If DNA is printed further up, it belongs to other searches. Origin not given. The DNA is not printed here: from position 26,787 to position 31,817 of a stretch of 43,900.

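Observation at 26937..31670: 1577-aa secreted protein with a glycosidase-like core split by a roughly 490-aa helical insertion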

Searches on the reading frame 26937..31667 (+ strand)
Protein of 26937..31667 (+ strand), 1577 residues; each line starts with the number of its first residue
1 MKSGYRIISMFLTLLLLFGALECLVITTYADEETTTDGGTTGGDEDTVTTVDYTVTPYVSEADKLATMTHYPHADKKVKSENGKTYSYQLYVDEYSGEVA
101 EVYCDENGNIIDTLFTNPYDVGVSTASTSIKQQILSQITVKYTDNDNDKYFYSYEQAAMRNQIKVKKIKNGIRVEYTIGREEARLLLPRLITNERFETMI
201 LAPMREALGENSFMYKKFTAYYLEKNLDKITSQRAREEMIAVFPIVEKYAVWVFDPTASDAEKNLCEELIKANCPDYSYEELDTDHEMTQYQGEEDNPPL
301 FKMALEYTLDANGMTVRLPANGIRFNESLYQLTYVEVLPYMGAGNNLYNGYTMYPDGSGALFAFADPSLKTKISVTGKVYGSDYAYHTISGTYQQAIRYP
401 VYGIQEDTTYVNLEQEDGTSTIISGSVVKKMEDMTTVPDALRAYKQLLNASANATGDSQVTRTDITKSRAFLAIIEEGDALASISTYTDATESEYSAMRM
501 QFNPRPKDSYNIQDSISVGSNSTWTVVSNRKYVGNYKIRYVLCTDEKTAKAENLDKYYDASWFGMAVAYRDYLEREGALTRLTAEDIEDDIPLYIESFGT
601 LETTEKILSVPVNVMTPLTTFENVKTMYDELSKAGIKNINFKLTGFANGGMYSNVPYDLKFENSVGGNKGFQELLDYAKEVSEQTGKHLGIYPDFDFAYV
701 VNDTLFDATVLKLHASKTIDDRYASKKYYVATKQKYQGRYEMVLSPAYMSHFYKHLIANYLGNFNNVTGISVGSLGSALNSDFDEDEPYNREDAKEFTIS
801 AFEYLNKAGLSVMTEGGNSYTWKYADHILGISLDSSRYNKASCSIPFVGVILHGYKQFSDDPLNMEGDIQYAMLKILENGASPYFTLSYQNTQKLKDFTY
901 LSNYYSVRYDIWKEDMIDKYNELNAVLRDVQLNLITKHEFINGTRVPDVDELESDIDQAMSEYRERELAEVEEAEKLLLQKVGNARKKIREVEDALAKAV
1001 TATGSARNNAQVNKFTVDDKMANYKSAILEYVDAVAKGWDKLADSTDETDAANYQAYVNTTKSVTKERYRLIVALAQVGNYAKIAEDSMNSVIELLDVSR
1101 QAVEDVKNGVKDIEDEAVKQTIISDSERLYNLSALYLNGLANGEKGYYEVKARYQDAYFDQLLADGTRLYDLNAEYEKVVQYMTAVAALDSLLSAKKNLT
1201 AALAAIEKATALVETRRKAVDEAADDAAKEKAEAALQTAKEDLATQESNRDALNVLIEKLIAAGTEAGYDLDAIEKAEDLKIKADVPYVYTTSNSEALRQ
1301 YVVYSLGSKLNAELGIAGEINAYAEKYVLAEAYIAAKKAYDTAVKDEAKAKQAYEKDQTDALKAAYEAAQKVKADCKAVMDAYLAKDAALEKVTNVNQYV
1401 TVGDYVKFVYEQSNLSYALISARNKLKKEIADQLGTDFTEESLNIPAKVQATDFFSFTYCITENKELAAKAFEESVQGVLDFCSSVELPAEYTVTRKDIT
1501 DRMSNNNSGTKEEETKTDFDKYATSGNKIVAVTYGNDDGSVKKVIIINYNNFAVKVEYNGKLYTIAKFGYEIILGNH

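Call 3: search_protein_families(library=pfam, proteins=[window:26937-31667:+], max_evalue=1)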
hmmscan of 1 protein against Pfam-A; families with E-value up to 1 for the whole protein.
window:26937-31667:+ (1577 aa): 1 family
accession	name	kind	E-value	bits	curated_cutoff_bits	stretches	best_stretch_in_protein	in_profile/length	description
PF18952.6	DUF5696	-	3.4e-128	429.2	25.6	2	468-942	133-577/612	Family of unknown function (DUF5696)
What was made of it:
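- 26937..31670 (+): Whole gene: 1577-aa long-form DUF5696 / GH129-like protein (the stop codon is 31668-31670). Pfam PF18952, E = 3.4e-128 (call 3).
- On Pfam DUF5696 (PF18952): 429.2 bits, E = 3.4e-128 (call 3).
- Closest known: GH101 endo-alpha-N-acetylgalactosaminidases. Different: No Pfam GH101 hit for the window protein (call 3).
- Pfam DUF5696, E = 3.4e-128 (call 3).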

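Call 4: search_protein_families(library=ncbifam, proteins=[window:26937-31667:+], max_evalue=1)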
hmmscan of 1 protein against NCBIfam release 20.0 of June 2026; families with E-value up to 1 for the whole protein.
window:26937-31667:+ (1577 aa): 0 families

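Call 7: search_solved_structures(query=window:26937-31667:+, max_evalue=1)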
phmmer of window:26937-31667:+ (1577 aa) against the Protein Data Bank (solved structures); distinct sequences matched with E-value up to 1: 1.
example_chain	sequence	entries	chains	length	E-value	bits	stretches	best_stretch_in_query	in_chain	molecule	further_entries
1i8n_A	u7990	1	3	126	0.31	11.9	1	27-111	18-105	ANTI-PLATELET PROTEIN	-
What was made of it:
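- On CAZy GH129: The single sequence finds no GH129 chain in the PDB (call 7).
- Tried and rejected: The single sequence finds no relevant PDB chain (call 7).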

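Call 9: find_homologous_proteins(query=window:26937-31667:+, max_evalue=0.00001)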
Query window:26937-31667:+ (1577 aa): 1868 proteins with E <= 0.00001 among 8000 candidates; the best 120 are listed.
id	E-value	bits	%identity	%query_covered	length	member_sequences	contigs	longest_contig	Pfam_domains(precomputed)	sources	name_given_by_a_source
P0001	0.0e+0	3443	99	100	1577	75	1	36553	PF18952.7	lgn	-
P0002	0.0e+0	2335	68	100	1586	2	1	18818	PF18952.7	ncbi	-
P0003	0.0e+0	1453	47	100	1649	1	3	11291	PF18952.7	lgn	-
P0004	0.0e+0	1322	57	66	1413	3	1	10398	PF18952.7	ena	-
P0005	0.0e+0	1314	57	65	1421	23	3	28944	PF18952.7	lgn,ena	-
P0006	0.0e+0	1203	50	72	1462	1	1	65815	PF18952.7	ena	-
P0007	0.0e+0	1202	51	72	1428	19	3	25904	PF18952.7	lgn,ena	-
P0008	0.0e+0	1195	50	72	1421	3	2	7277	PF18952.7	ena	-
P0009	0.0e+0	1194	51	72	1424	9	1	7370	PF18952.7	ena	-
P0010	0.0e+0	1190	51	72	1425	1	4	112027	PF18952.7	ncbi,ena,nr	ncbi:MAG: hypothetical protein IJW70_02025 [Clostridia bacterium]|nr:hypothetical protein [Clostridi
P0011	0.0e+0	1190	51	69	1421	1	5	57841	PF18952.7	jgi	-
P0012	0.0e+0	1186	50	72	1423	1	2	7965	PF18952.7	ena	-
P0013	0.0e+0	1186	51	69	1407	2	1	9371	PF18952.7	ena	-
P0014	0.0e+0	1185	51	69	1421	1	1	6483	PF18952.7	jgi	-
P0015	0.0e+0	1182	49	73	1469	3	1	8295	PF18952.7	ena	-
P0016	0.0e+0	1180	51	67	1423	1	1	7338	PF18952.7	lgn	-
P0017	0.0e+0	1180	51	67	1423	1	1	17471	PF18952.7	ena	-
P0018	0.0e+0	1179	49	74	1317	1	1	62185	PF18952.7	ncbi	-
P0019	0.0e+0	1177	50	72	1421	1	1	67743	PF18952.7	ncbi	-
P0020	0.0e+0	1174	50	72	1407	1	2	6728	PF18952.7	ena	-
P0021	0.0e+0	1174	52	67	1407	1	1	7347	PF18952.7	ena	-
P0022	0.0e+0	1172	49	72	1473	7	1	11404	PF18952.7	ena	-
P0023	0.0e+0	1170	54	61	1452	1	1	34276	PF18952.7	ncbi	-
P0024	0.0e+0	1168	50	72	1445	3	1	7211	PF18952.7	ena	-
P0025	0.0e+0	1161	49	72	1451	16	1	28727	PF18952.7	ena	-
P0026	0.0e+0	1157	43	100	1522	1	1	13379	PF18952.7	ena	-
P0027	0.0e+0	1157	54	63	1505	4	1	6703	PF18952.7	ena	-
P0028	0.0e+0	1154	44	97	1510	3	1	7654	PF18952.7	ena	-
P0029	0.0e+0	1152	49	72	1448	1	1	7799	PF18952.7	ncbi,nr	ncbi:MAG: hypothetical protein J6S28_10620 [Clostridia bacterium]|nr:hypothetical protein [Clostridi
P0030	0.0e+0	1152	53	63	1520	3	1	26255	PF18952.7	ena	-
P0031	0.0e+0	1150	54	61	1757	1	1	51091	PF18952.7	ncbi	-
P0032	0.0e+0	1150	48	77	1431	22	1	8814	PF18952.7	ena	-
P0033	0.0e+0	1149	46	81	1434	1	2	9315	PF18952.7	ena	-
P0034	0.0e+0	1148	46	80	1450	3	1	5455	PF18952.7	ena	-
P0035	0.0e+0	1146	55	60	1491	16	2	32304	PF18952.7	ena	-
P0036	0.0e+0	1146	54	61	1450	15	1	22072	PF18952.7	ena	-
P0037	0.0e+0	1143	51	66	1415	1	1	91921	PF18952.7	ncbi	-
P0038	0.0e+0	1141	55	58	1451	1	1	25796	PF18952.7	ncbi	-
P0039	0.0e+0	1140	51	67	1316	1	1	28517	PF18952.7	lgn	-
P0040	0.0e+0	1138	49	71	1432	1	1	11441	PF18952.7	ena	-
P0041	0.0e+0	1137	49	71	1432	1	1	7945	PF18952.7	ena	-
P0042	0.0e+0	1136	55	60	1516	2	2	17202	PF18952.7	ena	-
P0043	0.0e+0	1134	49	71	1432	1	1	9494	PF18952.7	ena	-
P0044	0.0e+0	1133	55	62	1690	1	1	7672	PF18952.7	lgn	-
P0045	0.0e+0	1129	53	63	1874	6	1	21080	PF18952.7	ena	-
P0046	0.0e+0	1124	50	66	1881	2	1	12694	PF18952.7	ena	-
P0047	0.0e+0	1114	54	63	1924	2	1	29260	PF18952.7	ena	-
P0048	0.0e+0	1114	52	63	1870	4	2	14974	PF18952.7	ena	-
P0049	0.0e+0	1108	53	63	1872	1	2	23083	PF18952.7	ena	-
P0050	0.0e+0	1107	53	63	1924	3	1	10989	PF18952.7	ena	-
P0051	0.0e+0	1106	49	71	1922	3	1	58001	PF18952.7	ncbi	-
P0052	0.0e+0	1105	51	67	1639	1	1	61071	PF18952.7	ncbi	-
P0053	0.0e+0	1103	49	71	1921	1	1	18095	PF18952.7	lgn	-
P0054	0.0e+0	1103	53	63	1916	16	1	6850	PF18952.7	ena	-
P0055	0.0e+0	1103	49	71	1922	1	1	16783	PF18952.7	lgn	-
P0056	0.0e+0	1100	50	71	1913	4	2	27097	PF18952.7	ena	-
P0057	0.0e+0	1098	50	71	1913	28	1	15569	PF18952.7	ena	-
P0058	0.0e+0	1097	53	63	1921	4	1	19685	PF18952.7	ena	-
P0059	0.0e+0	1097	50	72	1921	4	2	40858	PF18952.7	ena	-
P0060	0.0e+0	1096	55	57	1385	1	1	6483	PF18952.7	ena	-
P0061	0.0e+0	1096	49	71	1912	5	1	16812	PF18952.7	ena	-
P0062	0.0e+0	1096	53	63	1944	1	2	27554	PF18952.7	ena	-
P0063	0.0e+0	1096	53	60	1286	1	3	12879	PF18952.7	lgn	-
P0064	0.0e+0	1096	53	63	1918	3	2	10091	PF18952.7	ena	-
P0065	0.0e+0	1095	49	71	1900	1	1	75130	PF18952.7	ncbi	-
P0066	0.0e+0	1095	54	63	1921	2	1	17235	PF18952.7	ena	-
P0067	0.0e+0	1094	52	63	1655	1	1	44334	PF18952.7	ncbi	-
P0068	0.0e+0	1094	49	71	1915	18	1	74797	PF18952.7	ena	-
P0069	0.0e+0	1093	54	63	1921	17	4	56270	PF18952.7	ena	-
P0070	0.0e+0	1093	52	65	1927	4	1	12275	PF18952.7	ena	-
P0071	0.0e+0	1092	52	63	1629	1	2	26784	PF18952.7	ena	-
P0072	0.0e+0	1092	53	63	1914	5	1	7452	PF18952.7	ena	-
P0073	0.0e+0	1092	54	63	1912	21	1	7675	PF18952.7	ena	-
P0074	0.0e+0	1092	54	63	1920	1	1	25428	PF18952.7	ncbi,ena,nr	ncbi:MAG: hypothetical protein IKM33_01670 [Clostridia bacterium]|nr:hypothetical protein [Clostridi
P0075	0.0e+0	1090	48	71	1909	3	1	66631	PF18952.7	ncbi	-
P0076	0.0e+0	1090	51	67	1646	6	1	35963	PF18952.7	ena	-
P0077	0.0e+0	1087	54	63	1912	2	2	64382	PF18952.7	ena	-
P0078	0.0e+0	1087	49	71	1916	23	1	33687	PF18952.7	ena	-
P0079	0.0e+0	1086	51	63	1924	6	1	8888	PF18952.7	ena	-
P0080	0.0e+0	1085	52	66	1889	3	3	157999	PF18952.7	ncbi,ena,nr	ncbi:MAG: hypothetical protein IJX74_03510 [Clostridia bacterium]|nr:hypothetical protein [Clostridi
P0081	0.0e+0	1084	51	64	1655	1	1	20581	PF18952.7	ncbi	-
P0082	0.0e+0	1083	52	63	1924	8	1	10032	PF18952.7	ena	-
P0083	0.0e+0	1082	53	63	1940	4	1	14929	PF18952.7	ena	-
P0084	0.0e+0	1082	48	72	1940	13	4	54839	PF18952.7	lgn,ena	-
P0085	0.0e+0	1080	52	63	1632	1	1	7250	PF18952.7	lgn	-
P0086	0.0e+0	1080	51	63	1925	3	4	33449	PF18952.7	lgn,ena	-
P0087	0.0e+0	1078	52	63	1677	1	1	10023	PF18952.7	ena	-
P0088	0.0e+0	1078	51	63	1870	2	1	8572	PF18952.7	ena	-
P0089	0.0e+0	1077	52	63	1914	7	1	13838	PF18952.7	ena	-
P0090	0.0e+0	1077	51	63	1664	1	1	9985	PF18952.7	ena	-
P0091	0.0e+0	1077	52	63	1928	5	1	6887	PF18952.7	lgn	-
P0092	0.0e+0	1076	53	60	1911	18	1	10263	PF18952.7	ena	-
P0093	0.0e+0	1076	49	71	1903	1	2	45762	PF18952.7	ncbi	-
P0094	0.0e+0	1076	52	63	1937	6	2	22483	PF18952.7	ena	-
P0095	0.0e+0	1076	52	63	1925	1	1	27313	PF18952.7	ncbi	-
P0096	0.0e+0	1075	50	71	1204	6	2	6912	PF18952.7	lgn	-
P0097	0.0e+0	1075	47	70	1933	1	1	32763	PF18952.7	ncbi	-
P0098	0.0e+0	1075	53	63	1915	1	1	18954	PF18952.7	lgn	-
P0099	0.0e+0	1074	52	63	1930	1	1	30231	PF18952.7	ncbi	-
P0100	0.0e+0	1074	52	63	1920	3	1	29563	PF18952.7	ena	-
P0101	0.0e+0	1074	51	63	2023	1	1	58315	PF18952.7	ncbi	-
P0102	0.0e+0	1073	51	65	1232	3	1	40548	PF18952.7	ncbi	-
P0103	0.0e+0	1073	51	63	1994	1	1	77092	PF18952.7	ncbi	-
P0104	0.0e+0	1073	52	63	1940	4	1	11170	PF18952.7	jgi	jgi:hypothetical protein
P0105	0.0e+0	1073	49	67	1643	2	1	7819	PF18952.7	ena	-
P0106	0.0e+0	1073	51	63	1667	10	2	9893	PF18952.7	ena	-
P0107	0.0e+0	1072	49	71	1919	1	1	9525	PF18952.7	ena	-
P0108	0.0e+0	1072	52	63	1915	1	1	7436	PF18952.7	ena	-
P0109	0.0e+0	1072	53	63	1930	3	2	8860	PF18952.7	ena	-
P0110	0.0e+0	1071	50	63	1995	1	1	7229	PF18952.7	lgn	-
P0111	0.0e+0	1071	49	71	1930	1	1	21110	PF18952.7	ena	-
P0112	0.0e+0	1071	54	61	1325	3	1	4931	PF18952.7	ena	-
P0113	0.0e+0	1071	43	81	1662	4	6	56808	PF18952.7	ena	-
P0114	0.0e+0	1070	53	63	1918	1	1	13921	PF18952.7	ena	-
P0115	0.0e+0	1070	52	63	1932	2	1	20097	PF18952.7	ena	-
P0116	0.0e+0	1070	52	63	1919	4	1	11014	PF18952.7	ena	-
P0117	0.0e+0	1069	51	63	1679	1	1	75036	PF18952.7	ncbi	-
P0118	0.0e+0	1069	52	63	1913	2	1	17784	PF18952.7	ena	-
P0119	0.0e+0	1067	51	63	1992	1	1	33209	PF18952.7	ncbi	-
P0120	0.0e+0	1067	49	64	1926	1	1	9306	PF18952.7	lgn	-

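Call 63: find_encoding_contigs(protein=P0001, flank=10000, max_places=4)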
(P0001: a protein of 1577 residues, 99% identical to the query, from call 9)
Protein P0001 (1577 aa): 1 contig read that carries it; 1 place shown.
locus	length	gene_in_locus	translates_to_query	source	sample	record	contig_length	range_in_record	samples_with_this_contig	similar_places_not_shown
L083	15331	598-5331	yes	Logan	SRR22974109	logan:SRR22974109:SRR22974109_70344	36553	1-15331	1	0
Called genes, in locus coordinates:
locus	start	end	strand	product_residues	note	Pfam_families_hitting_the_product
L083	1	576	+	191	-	?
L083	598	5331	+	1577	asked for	PF18952:DUF5696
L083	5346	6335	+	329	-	PF00528:BPD_transp_1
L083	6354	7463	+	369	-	PF00528:BPD_transp_1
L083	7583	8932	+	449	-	-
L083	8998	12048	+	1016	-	PF02838:Glyco_hydro_20b, PF07555:NAGidase, PF00754:F5_F8_type_C, PF22633:F5_F8_type_C_2 (weak), PF00754:F5_F8_type_C, PF23524:MGAT4A_C (weak), PF22633:F5_F8_type_C_2 (weak)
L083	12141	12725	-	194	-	-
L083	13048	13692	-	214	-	PF13560:HTH_31 (weak), PF01381:HTH_3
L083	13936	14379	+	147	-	PF24432:DUF7555 (faint)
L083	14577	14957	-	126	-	PF03733:YccF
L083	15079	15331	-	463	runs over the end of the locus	PF01554:MatE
